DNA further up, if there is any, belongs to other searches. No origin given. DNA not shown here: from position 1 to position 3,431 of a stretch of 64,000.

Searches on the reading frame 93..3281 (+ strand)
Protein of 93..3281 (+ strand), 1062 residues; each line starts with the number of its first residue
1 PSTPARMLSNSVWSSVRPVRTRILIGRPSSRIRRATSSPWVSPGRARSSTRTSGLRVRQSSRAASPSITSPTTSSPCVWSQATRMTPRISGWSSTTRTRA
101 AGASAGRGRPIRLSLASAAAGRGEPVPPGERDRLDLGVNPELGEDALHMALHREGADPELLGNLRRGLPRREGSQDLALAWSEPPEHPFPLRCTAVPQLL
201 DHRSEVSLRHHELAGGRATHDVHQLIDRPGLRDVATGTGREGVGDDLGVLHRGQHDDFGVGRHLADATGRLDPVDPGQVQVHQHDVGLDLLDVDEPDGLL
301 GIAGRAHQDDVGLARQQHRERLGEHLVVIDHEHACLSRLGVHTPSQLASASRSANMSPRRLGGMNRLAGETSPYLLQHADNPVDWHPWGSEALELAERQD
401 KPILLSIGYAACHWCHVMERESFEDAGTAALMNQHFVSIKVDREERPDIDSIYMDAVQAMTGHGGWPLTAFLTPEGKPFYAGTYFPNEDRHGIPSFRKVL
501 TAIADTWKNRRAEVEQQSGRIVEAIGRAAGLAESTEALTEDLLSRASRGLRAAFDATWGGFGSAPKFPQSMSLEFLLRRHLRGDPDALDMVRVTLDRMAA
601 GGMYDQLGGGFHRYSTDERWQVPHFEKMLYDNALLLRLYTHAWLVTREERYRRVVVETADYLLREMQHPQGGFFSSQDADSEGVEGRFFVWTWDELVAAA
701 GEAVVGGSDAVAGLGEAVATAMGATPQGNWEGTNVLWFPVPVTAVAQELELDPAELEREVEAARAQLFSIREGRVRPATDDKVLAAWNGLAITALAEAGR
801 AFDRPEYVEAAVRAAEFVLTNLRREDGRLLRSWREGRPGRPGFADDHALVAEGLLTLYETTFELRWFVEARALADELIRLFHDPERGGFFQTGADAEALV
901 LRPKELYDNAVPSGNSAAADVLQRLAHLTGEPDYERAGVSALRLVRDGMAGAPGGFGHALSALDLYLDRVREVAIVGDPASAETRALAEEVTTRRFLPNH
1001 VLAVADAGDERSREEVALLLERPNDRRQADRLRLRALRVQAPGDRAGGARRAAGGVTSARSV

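Call 58: search_protein_families(library=pfam, proteins=[window:93-3281:+], max_evalue=0.00001)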
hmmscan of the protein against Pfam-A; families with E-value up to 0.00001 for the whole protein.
window:93-3281:+ (1062 aa): 2 families
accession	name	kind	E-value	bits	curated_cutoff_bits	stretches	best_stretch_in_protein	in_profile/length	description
PF03190.21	Thioredox_DsbH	-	1e-77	260.1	27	1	365-525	2-162/163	Protein of unknown function, DUF255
PF13899.12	Thioredoxin_7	-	4.7e-10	39.9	27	1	384-474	1-83/83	Thioredoxin-like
